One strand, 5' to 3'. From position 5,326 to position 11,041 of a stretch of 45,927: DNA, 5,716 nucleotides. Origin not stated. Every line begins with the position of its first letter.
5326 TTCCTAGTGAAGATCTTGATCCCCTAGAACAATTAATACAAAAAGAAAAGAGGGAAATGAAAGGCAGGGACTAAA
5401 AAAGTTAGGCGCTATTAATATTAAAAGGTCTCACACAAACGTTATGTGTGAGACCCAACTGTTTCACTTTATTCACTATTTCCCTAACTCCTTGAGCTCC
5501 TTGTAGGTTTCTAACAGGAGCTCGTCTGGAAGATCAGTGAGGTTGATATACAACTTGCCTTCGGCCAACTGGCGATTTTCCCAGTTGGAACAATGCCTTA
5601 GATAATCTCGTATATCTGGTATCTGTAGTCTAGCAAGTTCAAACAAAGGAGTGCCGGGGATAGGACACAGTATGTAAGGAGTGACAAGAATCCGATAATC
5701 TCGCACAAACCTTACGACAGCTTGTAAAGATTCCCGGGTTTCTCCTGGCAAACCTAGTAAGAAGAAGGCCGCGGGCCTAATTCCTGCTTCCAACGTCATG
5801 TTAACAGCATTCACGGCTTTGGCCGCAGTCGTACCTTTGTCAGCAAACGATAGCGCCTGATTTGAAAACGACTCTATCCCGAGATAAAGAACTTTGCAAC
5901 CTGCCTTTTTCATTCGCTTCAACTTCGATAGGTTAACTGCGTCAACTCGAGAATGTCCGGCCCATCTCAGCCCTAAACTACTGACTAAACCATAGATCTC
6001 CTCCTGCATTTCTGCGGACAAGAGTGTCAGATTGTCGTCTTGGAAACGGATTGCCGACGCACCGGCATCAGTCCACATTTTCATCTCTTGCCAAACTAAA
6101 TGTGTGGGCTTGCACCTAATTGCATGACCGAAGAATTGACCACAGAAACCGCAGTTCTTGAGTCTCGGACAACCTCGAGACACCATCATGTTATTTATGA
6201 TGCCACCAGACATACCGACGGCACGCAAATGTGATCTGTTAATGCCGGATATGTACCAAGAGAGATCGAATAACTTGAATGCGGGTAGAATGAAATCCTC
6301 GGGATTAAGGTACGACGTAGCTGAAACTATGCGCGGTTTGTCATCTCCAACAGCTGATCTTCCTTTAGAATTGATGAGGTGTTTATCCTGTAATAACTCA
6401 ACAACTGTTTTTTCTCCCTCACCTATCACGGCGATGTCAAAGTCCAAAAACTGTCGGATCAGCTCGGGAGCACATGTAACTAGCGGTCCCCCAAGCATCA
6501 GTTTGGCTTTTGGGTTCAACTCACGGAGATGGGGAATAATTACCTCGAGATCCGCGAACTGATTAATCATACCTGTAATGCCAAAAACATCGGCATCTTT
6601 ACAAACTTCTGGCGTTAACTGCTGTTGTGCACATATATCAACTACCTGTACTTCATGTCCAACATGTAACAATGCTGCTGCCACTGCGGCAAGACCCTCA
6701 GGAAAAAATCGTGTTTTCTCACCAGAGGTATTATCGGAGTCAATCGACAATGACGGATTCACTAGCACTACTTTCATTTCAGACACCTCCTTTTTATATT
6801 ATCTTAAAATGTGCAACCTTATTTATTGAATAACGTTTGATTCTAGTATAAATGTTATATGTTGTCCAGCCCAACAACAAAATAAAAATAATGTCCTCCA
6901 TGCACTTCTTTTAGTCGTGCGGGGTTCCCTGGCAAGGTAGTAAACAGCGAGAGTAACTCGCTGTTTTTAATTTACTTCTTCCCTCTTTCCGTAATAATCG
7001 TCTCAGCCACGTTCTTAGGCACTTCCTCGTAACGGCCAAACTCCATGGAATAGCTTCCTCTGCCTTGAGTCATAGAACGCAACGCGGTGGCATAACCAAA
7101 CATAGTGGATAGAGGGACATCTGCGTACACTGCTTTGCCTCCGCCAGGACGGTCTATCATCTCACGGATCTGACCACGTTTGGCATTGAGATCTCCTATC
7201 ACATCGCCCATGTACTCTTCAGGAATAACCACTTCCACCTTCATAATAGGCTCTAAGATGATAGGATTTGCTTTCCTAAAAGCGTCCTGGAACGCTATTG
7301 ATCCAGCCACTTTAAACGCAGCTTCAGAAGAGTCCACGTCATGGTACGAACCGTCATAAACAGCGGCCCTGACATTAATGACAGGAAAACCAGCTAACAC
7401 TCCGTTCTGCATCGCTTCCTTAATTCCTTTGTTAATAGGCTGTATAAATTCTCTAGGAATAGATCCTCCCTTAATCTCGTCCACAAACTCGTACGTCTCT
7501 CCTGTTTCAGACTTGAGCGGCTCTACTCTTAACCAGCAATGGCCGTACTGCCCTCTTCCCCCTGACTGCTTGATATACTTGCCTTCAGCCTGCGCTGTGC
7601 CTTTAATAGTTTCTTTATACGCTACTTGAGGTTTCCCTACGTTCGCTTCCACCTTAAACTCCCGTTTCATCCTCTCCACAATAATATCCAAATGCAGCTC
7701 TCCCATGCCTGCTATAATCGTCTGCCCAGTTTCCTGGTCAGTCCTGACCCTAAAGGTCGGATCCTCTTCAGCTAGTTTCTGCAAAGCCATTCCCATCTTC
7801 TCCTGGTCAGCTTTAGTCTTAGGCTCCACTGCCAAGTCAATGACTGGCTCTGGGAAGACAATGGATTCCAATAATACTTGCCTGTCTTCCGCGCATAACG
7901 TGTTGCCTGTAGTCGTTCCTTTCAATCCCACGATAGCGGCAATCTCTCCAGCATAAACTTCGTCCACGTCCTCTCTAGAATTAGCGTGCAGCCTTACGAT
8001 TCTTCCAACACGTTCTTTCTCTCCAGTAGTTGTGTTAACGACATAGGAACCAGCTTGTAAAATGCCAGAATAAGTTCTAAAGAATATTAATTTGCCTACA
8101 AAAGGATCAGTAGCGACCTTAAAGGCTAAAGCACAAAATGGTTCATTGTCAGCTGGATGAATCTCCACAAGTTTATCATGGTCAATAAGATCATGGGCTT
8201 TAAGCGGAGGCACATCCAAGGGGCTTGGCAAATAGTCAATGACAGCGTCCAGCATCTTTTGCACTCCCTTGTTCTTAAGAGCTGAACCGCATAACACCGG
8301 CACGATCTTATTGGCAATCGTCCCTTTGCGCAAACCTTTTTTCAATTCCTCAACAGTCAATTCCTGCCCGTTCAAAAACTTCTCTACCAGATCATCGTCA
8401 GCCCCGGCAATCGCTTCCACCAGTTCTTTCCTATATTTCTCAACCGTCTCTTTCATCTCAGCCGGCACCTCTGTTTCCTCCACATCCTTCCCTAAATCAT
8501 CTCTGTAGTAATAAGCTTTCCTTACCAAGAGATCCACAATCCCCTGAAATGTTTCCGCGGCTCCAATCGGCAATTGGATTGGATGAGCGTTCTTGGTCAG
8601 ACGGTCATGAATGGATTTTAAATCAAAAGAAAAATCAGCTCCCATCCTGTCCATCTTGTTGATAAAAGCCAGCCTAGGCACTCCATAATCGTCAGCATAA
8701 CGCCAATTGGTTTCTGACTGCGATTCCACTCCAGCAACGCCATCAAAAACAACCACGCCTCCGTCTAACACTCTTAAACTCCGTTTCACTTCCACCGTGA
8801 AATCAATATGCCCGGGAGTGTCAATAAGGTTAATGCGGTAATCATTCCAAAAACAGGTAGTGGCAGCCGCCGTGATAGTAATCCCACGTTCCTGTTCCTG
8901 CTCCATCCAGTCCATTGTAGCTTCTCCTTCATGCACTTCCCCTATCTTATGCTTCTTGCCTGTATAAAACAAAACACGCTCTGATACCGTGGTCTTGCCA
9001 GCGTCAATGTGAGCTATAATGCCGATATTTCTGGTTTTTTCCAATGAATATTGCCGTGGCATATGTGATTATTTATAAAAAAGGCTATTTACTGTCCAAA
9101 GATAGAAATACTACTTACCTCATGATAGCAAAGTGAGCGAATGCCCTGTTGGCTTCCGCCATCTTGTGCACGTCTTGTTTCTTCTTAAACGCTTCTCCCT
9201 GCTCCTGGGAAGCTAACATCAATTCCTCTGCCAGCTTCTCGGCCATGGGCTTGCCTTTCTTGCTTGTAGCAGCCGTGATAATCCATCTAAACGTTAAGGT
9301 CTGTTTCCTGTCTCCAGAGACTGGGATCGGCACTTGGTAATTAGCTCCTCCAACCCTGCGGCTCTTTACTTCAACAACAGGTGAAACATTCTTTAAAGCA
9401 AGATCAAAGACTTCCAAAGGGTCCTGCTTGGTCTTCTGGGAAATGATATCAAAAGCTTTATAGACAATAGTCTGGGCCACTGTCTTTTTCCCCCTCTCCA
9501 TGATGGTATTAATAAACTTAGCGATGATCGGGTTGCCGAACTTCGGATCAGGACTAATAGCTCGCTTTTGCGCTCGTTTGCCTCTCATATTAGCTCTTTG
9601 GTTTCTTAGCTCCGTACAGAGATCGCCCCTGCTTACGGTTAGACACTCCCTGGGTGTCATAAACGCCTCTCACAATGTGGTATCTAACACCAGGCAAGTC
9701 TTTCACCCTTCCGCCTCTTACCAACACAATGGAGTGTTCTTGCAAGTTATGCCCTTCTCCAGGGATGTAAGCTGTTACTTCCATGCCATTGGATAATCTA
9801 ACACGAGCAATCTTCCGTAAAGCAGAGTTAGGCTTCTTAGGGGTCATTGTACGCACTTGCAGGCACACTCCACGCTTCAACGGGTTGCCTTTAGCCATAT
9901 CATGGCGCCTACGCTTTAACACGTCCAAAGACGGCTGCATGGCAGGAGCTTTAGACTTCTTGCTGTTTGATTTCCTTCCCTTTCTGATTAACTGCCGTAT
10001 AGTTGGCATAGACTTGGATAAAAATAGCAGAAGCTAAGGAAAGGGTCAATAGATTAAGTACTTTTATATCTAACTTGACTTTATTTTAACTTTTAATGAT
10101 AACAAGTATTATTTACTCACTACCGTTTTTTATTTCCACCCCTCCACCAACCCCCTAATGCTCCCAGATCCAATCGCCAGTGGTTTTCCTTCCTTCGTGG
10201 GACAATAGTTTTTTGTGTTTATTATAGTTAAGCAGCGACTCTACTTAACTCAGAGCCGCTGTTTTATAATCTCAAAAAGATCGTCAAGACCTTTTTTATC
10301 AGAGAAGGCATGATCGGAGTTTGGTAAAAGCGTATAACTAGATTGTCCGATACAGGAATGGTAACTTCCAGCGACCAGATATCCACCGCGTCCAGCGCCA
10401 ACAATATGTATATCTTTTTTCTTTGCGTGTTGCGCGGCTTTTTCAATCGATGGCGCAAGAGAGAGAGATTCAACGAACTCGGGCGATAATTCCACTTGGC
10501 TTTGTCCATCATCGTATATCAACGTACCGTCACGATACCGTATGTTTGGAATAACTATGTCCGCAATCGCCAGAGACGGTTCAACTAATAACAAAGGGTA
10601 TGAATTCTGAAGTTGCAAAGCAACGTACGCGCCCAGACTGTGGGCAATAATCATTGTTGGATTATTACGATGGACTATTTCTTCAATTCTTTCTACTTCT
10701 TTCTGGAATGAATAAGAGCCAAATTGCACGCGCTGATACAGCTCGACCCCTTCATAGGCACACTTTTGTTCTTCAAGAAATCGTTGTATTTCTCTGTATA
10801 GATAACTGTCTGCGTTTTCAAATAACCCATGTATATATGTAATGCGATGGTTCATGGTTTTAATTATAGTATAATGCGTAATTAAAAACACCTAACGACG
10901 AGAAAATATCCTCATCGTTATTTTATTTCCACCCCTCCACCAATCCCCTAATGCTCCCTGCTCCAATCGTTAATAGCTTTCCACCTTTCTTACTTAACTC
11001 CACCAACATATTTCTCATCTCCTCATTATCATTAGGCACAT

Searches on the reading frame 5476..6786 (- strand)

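Call 75: search_protein_families(library=pfam, proteins=[window:5476-6786:-], max_evalue=0.001)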
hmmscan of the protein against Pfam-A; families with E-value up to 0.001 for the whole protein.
window:5476-6786:- (436 aa): 3 families
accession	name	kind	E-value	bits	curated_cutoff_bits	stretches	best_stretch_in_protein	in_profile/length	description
PF02310.24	B12-binding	-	1.2e-15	57.9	32.1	1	29-131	14-120/121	B12 binding domain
PF04055.27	Radical_SAM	-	3.1e-13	50.7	29.5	1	202-361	3-166/166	Radical SAM superfamily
PF19864.5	Radical_SAM_N2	-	0.00053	19.9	29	0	96-135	88-125/151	Radical SAM proteins, N-terminal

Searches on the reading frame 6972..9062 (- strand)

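Call 75: search_protein_families(library=pfam, proteins=[window:6972-9062:-], max_evalue=0.001)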
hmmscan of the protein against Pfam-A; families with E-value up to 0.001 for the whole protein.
window:6972-9062:- (696 aa): 7 families
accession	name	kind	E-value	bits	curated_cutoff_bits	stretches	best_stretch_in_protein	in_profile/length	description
PF00009.33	GTP_EFTU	-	2.1e-64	217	26.5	1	9-280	2-188/188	Elongation factor Tu GTP binding domain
PF03764.24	EFG_IV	-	1.6e-45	154.2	24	1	478-599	1-121/121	Elongation factor G, domain IV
PF14492.12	EFG_III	-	1e-35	122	27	1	403-477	1-75/75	Elongation Factor G, domain III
PF00679.30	EFG_C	-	2.4e-30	104.8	27.9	1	602-688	2-88/89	Elongation factor G C-terminus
PF03144.31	GTP_EFTU_D2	-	1.6e-15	57.7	30.3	1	323-390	1-73/73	Elongation factor Tu domain 2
PF22042.2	EF-G_D2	-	2.6e-15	56.7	27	1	308-391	1-83/84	Elongation factor G domain 2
PF16658.11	RF3_C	-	4.8e-08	33.3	40.1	1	412-491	15-94/132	Class II release factor RF3, C-terminal domain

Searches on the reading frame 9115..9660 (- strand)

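Call 75: search_protein_families(library=pfam, proteins=[window:9115-9660:-], max_evalue=0.001)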
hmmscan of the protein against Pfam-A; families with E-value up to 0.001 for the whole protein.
window:9115-9660:- (181 aa): 1 family
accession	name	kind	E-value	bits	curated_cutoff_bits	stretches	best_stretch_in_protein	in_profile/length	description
PF00177.27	Ribosomal_S7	-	1.6e-62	210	24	1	26-172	2-148/148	Ribosomal protein S7p/S5e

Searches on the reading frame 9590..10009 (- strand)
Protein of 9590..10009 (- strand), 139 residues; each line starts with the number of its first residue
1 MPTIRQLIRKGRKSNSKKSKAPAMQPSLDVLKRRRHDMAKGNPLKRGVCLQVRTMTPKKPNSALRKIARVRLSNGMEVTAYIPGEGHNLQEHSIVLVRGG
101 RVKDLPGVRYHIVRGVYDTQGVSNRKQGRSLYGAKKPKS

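Call 75: search_protein_families(library=pfam, proteins=[window:9590-10009:-], max_evalue=0.001)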
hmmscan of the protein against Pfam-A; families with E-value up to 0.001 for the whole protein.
window:9590-10009:- (139 aa): 1 family
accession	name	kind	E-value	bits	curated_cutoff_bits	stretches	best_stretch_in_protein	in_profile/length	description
PF00164.32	Ribosom_S12_S23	-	1.2e-39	134.8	22.3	1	35-138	4-109/110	Ribosomal protein S12/S23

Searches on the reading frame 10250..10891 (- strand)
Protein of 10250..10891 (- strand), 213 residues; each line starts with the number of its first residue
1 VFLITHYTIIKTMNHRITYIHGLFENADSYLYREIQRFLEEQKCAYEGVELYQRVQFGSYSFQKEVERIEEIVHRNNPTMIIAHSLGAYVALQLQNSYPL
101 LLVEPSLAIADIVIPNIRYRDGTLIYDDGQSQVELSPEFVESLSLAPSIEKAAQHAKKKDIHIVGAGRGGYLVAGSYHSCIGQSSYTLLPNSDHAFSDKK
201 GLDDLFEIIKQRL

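Call 75: search_protein_families(library=pfam, proteins=[window:10250-10891:-], max_evalue=0.001)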
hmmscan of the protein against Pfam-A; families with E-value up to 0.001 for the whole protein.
window:10250-10891:- (213 aa): 1 family
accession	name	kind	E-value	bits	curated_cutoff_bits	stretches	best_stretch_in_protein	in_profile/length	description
PF05728.18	UPF0227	-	5.4e-05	23.6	21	0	17-107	2-91/187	Uncharacterised protein family (UPF0227)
